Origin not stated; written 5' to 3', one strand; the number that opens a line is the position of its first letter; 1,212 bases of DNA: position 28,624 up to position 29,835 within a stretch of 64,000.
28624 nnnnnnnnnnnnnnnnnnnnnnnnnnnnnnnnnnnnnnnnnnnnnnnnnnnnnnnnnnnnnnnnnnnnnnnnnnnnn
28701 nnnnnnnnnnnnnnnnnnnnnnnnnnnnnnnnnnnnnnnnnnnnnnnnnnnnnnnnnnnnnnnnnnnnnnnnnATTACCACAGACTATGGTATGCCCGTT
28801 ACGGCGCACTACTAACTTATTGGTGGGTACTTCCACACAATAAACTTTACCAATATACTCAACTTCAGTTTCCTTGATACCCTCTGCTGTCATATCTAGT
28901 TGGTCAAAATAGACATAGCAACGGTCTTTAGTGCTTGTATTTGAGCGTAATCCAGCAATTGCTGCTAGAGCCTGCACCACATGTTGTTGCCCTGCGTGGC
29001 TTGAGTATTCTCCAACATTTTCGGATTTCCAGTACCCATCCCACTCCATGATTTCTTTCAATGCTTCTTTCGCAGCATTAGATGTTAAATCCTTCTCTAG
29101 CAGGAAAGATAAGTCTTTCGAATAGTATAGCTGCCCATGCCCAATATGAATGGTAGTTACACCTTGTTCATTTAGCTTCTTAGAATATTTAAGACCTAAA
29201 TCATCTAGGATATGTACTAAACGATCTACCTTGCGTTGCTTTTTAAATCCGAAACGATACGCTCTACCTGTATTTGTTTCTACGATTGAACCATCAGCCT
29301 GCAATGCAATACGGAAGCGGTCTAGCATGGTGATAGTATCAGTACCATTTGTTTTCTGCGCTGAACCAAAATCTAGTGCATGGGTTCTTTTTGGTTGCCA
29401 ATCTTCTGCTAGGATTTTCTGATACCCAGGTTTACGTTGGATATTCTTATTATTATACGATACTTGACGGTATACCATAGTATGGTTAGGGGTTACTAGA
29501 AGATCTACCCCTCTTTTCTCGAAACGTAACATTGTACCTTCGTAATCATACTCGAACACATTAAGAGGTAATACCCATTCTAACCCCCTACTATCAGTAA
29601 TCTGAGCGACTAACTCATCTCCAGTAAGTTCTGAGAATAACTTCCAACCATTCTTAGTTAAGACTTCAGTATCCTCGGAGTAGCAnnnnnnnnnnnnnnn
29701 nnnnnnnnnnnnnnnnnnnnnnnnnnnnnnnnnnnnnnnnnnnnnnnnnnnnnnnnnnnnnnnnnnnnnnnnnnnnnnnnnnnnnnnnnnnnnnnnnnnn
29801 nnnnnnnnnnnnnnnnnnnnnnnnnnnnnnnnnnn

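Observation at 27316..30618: Intein with endonuclease-like region in the RNR large subunit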

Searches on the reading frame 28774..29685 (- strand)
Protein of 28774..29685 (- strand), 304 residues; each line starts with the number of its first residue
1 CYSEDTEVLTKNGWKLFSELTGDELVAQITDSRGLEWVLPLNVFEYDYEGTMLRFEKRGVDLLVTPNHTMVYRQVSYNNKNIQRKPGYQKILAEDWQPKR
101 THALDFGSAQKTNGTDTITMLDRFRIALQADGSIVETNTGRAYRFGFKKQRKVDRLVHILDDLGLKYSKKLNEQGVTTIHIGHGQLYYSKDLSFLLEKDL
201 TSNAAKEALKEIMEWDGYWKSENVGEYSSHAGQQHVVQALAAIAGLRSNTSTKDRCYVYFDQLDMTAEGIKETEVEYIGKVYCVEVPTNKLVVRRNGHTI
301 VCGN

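Call 9: search_protein_families(library=pfam, proteins=[window:28774-29685:-], max_evalue=10)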
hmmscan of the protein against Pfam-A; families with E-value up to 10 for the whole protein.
window:28774-29685:- (304 aa): 1 family
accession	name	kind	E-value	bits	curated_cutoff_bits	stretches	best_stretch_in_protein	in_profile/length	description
PF14528.11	LAGLIDADG_3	-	0.15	12.7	22.5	1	128-180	11-64/82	LAGLIDADG-like domain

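Call 10: search_protein_families(library=ncbifam, proteins=[window:28774-29685:-], max_evalue=10)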
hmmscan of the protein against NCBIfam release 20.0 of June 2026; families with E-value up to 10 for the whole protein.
window:28774-29685:- (304 aa): 1 family
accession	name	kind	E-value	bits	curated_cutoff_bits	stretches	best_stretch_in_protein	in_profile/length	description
TIGR01445.1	intein_Nterm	domain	0.026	15.5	24.5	1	1-70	1-81/83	intein N-terminal splicing region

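Call 12: search_solved_structures(query=window:28774-29685:-, max_evalue=10, show_alignments=3)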
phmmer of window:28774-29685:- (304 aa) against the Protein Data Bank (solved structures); distinct sequences matched with E-value up to 10: 1.
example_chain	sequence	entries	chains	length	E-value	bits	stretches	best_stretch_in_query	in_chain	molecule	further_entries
6zgq_A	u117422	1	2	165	0.19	14.3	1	6-75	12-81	AceL NrdHF-1-1 Intein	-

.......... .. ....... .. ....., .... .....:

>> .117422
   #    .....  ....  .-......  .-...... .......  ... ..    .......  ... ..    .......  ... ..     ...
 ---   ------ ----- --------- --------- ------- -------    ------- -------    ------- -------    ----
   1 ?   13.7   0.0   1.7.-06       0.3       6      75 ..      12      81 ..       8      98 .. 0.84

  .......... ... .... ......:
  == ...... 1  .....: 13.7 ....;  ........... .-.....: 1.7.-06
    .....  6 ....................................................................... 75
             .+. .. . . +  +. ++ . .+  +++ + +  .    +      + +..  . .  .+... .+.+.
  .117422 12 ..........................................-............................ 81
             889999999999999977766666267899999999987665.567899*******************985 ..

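Call 13: find_homologous_proteins(query=window:28774-29685:-, max_evalue=0.001)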
Query window:28774-29685:- (304 aa): 41 proteins with E <= 0.001 among 1492 candidates.
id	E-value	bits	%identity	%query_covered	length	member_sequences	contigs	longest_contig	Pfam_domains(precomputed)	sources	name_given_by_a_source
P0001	5.7e-22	97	24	100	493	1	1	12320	PF14528.12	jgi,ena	-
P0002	2.9e-21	94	53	23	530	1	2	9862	-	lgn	-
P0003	2.6e-20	91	45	23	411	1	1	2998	PF03477.22,PF13597.12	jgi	-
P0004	7.4e-19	86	48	25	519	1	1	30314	PF14528.12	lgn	-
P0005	1.6e-18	85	51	25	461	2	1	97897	-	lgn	-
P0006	7.9e-17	80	42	31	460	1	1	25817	PF02511.21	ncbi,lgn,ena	-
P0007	1.2e-16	79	47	24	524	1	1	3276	PF14528.12,PF01227.28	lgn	-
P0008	1.0e-15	76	41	26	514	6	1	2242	-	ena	-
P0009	1.4e-15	76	29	100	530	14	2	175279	PF05204.20,PF14528.12,PF02511.21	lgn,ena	-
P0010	2.2e-15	75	27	100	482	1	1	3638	-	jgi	-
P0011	7.0e-15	73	38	50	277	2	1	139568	-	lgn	-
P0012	1.1e-14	73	43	23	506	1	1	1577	PF01555.25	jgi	jgi:hypothetical protein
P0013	1.4e-14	72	26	100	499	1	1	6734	PF14528.12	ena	-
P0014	1.7e-14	72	26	100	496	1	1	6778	PF02557.23,PF13539.12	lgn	-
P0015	2.3e-14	72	30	100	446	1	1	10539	PF02511.21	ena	-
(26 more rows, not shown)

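Call 35: predict_structure(alignment_id=A2)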
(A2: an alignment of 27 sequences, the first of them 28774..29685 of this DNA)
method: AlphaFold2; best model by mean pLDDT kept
length: 304 residues; sequences in the alignment: 27
mean_pLDDT: 88.1   pTM: 0.85
mean pLDDT of the five models: 88.1, 87.8, 86.9, 86.1, 86.0
residues with pLDDT >= 90: 184; 70-90: 98; 50-70: 22; < 50: 0
segments of 3 or more residues with pLDDT < 50: none
pLDDT, mean of each block of 10 residues (from residue 1): 96 95 94 90 97 91 95 81 80 82 58 81 94 90 95 97 96 97 81 90 91 89 80 91 89 74 65 96 96 93 88
secondary structure, 60 per line:
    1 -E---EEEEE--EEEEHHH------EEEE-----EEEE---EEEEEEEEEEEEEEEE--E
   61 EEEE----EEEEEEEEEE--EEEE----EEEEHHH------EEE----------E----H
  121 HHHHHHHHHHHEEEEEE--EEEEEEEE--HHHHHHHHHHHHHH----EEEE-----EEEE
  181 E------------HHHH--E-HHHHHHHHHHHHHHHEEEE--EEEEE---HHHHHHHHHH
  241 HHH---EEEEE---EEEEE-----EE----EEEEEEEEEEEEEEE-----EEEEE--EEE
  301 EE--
elements in order: E6-10 E13-16 E26-29 E35-38 E42-57 E60-64 E69-78 E81-84 E89-92 E102-104 H120-131 E132-137 E140-147 H150-163 E168-171 E177-181 H194-197 H202-216 E217-220 E223-227 H231-243 E247-251 E255-259 E271-285 E291-295 E298-302

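Call 37: fold_search(model_id=the predicted structure, library=pdb)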
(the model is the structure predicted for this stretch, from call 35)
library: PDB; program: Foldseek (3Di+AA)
matches with E <= 10: 813; with E <= 0.001: 38
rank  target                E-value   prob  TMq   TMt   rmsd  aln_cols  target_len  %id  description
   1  7qsu                  8.8e-13  1.00  0.65  0.56   6.7       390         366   14  Crystal structure of homing endonuclease-associated TliVMA intein (C1A, d333-339) (released 2022-03-30)
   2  7qss                  2.0e-10  1.00  0.64  0.48   6.9       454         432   12  Crystal structure of homing endonuclease-associated TliVMA intein (C1A) (released 2022-03-30)
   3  7qst                  6.4e-10  1.00  0.63  0.54   7.0       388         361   14  Crystal structure of homing endonuclease-associated PhoVMA intein (C1A) (released 2022-03-30)
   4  1vde_A                2.4e-09  1.00  0.53  0.40  11.7       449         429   10  PI-SCEI, A HOMING ENDONUCLEASE WITH PROTEIN SPLICING ACTIVITY (released 1998-04-08)
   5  1dq3                  5.1e-09  1.00  0.62  0.43  10.5       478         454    8  CRYSTAL STRUCTURE OF AN ARCHAEAL INTEIN-ENCODED HOMING ENDONUCLEASE PI-PFUI (released 2000-07-05)
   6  1vde_B                5.7e-09  1.00  0.56  0.42   9.5       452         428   11  PI-SCEI, A HOMING ENDONUCLEASE WITH PROTEIN SPLICING ACTIVITY (released 1998-04-08)
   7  1ef0_A                8.3e-09  1.00  0.60  0.46   9.2       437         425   10  CRYSTAL STRUCTURE OF PI-SCEI MINIPRECURSOR (released 2000-06-07)
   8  1jva_B                1.0e-07  1.00  0.58  0.44  10.4       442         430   10  CRYSTAL STRUCTURE OF THE VMA1-DERIVED ENDONUCLEASE BEARING THE N AND C EXTEIN PROPEPTIDES (released 2002-08-29)
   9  1lws_A                1.0e-07  1.00  0.58  0.43  10.2       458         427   10  Crystal structure of the intein homing endonuclease PI-SceI bound to its recognition sequence (released 2002-09-27)
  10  1jva_A                1.5e-07  1.00  0.55  0.42  11.7       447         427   11  CRYSTAL STRUCTURE OF THE VMA1-DERIVED ENDONUCLEASE BEARING THE N AND C EXTEIN PROPEPTIDES (released 2002-08-29)
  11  1ef0_B                2.3e-07  1.00  0.55  0.44  11.8       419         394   10  CRYSTAL STRUCTURE OF PI-SCEI MINIPRECURSOR (released 2000-06-07)
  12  6zgq_B                5.5e-07  1.00  0.41  0.80   4.7       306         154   11  AceL NrdHF class 3 split intein GSH linked splice inactive variant - C124A, N146A (released 2020-09-16)
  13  6zgq_A                7.7e-07  1.00  0.41  0.80   6.0       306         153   11  AceL NrdHF class 3 split intein GSH linked splice inactive variant - C124A, N146A (released 2020-09-16)
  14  1um2_A                8.1e-07  1.00  0.53  0.41  12.6       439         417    9  Crystal Structure of the Vma1-Derived Endonuclease with the Ligated Extein Segment (released 2004-09-22)
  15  1um2_B                1.6e-06  1.00  0.58  0.45  11.1       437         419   10  Crystal Structure of the Vma1-Derived Endonuclease with the Ligated Extein Segment (released 2004-09-22)
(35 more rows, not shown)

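Call 48: search_solved_structures(query=A3, max_evalue=1, show_alignments=3)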
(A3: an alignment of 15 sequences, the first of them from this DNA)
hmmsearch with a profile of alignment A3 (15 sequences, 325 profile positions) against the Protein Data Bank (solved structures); distinct sequences matched with E-value up to 1: 20.
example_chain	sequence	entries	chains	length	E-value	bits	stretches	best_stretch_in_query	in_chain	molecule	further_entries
7qsu_A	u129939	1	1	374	1.3e-12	51.1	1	53-281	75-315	V-ATPase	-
7qss_A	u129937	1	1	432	1.7e-12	50.7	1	53-281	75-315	V-type ATP synthase alpha chain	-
2cw7_A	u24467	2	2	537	1.8e-10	44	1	120-281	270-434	Endonuclease PI-PkoII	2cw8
6zgq_A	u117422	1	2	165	9e-09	38.5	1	6-81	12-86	AceL NrdHF-1-1 Intein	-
2dch_X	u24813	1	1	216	2.4e-08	37.1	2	120-192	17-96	putative homing endonuclease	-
1dfa_A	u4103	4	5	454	7.2e-07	32.2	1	107-276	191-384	PI-SCEI ENDONUCLEASE | ENDONUCLEASE PI-SCEI | PI-SCEI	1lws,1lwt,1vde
1ef0_A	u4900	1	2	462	7.9e-07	32.1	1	107-276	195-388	PI-SCEI ENDONUCLEASE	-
1um2_A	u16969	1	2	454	8e-07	32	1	107-276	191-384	ENDONUCLEASE PI-SCEI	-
1jva_A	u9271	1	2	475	8.9e-07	31.9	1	107-276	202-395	VMA1-DERIVED HOMING ENDONUCLEASE X10SSS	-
9cop_A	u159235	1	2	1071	4.6e-06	29.5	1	107-276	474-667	V-type proton ATPase catalytic subunit A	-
7qst_A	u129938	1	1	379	3.4e-05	26.7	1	50-273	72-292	V-type ATP synthase subunit A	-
1dq3_A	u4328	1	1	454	0.013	18.2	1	127-274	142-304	ENDONUCLEASE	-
3ifj_A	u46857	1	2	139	0.2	14.3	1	8-45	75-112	Endonuclease PI-MtuI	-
3igd_A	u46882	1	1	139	0.23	14.1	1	8-45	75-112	Endonuclease PI-MtuI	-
2in9_A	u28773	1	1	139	0.23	14.1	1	8-45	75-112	Endonuclease PI-MtuI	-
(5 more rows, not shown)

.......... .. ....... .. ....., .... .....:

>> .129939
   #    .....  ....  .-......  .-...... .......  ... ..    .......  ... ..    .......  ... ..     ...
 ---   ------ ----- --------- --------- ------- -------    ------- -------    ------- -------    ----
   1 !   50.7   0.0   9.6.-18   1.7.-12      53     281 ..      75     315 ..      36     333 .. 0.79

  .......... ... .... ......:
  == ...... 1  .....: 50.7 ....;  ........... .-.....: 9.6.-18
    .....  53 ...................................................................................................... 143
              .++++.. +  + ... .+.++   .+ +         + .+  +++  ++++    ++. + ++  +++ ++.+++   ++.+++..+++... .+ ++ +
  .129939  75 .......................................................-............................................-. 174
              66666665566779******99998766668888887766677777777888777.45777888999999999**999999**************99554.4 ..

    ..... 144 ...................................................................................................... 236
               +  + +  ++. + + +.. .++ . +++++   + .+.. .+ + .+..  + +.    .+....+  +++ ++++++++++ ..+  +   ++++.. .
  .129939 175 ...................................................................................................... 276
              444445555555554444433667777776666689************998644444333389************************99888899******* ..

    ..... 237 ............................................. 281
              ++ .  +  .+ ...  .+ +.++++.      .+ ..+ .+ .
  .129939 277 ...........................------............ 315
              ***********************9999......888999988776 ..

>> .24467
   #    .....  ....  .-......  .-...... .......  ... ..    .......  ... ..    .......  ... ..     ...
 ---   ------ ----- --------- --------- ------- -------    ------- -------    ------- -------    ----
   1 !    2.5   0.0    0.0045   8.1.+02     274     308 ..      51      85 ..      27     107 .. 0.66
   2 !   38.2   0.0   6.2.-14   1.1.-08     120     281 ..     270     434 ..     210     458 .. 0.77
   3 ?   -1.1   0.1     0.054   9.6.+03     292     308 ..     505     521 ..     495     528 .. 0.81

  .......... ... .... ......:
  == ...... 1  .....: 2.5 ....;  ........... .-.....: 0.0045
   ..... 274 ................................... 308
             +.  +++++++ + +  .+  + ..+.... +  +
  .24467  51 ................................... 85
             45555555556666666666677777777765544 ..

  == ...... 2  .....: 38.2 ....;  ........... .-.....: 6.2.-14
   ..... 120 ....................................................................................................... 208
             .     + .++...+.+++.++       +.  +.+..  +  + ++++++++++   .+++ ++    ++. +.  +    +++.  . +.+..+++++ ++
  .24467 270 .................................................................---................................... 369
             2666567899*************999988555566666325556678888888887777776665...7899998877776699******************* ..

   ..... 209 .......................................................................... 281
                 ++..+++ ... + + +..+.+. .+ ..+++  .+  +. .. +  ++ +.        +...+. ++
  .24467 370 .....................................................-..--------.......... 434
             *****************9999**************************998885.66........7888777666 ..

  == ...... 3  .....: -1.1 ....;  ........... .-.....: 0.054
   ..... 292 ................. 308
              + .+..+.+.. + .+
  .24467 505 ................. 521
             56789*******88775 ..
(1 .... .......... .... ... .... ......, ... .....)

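Call 52: search_protein_families(library=pfam, alignment_id=A3, max_evalue=0.01)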
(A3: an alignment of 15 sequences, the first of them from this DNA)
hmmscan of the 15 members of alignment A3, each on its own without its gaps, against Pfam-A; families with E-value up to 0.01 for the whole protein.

A. member 1, seq(304 aa): 0 families

B. families by the number of members that match (of 15 scanned): 5 families
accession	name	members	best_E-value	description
PF14528.11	LAGLIDADG_3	8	1.6e-10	LAGLIDADG-like domain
PF14890.11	Intein_splicing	4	5.5e-05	Intein splicing domain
PF05204.19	Hom_end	2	8.6e-06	Homing endonuclease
PF03161.18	LAGLIDADG_2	1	8.7e-05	LAGLIDADG DNA endonuclease family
PF01402.27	RHH_1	1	0.0028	Ribbon-helix-helix protein, copG family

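Call 53: search_dna_similar(query=window:28774-29685:-, collection=phages, mode=protein, max_rows=40, max_evalue=0.001)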
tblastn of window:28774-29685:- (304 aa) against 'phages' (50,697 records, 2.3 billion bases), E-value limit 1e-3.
Records with a match: 340; places in all: 350; records where one place covers at least 80% of the query: 139.
Best place of each record, by identity: >=99% 4; 90-95% 2; <60% 334.
By first word of the organism name: Rheinheimera 83; Vibrio 81; Mycobacterium 47; Staphylococcus 44; Escherichia 15; Prevotella 15; Pseudomonas 11; Salmonella 6; Corynebacterium 6; Acinetobacter 5; and 14 more.
By host as written in the record: - 90; Rheinheimera sp. BAL341 83; Mycobacterium smegmatis mc2 155 36; Staphylococcus aureus 16; Prevotella sp. 15; Mycobacterium smegmatis mc#155 9; Pseudomonas syringae pv. porri LMG 28495 8; Escherichia coli 7; and 40 more.
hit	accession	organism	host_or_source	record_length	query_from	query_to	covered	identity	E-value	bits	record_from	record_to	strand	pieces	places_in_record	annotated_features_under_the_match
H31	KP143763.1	Salmonella phage Shivani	Salmonella enterica subsp. enterica ...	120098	1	304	100%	100.0%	0e+0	636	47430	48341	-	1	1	ribonucleoside-diphosphate reductase, alpha subunit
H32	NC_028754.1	Salmonella phage Shivani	Salmonella enterica subsp. enterica ...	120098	1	304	100%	100.0%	0e+0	636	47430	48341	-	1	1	ribonucleoside-diphosphate reductase large subunit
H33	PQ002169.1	Salmonella phage vB_Sen_SG_WM_RUS_R2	Salmonella enterica subsp. enterica ...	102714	1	304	100%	100.0%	0e+0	636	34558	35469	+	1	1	NrdA-like aerobic NDP reductase large subunit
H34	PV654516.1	Salmonella phage vB_SLGBLB0002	Salmonella enterica subsp. enterica ...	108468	1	304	100%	100.0%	0e+0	636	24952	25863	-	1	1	hypothetical protein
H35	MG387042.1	Salmonella phage SP3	Salmonella sp.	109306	1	304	100%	93.1%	0e+0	600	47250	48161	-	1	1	ribonucleotide reductase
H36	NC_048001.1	Salmonella phage SP3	Salmonella sp.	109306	1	304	100%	93.1%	0e+0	600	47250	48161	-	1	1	ribonucleoside-diphosphate reductase large subunit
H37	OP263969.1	Staphylococcus phage Koomba-kaat_1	Staphylococcus aureus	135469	1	304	100%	36.2%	2e-41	158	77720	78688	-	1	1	ribonucleotide reductase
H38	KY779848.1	Staphylococcus phage qdsa001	Staphylococcus aureus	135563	1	304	100%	35.1%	1e-41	159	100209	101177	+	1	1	ribonucleotide-diphosphate reductase alpha subunit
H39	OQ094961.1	Staphylococcus phage SSP49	Staphylococcus aureus ATCC 13301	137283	1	304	100%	35.1%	1e-41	159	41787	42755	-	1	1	nucleotide metabolism protein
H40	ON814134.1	Staphylococcus phage vB_SauM-V1SA19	Staphylococcus aureus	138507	1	304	100%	35.1%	1e-41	159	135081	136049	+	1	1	ribonucleotide reductase of class Ia (aerobic), alpha subunit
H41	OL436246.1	Staphylococcus phage vB_SauM-HM01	Staphylococcus aureus ATCC 12598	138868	1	304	100%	35.1%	1e-41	159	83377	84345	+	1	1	ribonucleotide-diphosphate reductase alpha subunit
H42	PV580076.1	Staphylococcus phage SAP_01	Staphylococcus aureus KCTC 1621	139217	1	304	100%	35.1%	1e-41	159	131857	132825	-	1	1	ribonucleotide-diphosphate reductase alpha subunit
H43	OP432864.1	Staphylococcus phage SapYZU04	Staphylococcus aureus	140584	1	304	100%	35.1%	1e-41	159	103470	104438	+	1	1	ribonucleotide-diphosphate reductase alpha subunit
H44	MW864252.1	Staphylococcus phage SAPYZU_15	Staphylococcus aureus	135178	1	304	100%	35.1%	1e-41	159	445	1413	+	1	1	ribonucleotide-diphosphate reductase alpha subunit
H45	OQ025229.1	Staphylococcus phage StAP1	Staphylococcus aureus Newman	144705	1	304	100%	34.8%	3e-42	160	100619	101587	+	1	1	ribonucleotide reductase of class Ia (aerobic), beta subunit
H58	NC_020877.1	Staphylococcus phage vB_SauM_Romulus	Staphylococcus aureus (phage ...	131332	1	304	100%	34.8%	9e-42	159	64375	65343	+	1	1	promoter | ribonucleotide-diphosphate reductase alpha subunit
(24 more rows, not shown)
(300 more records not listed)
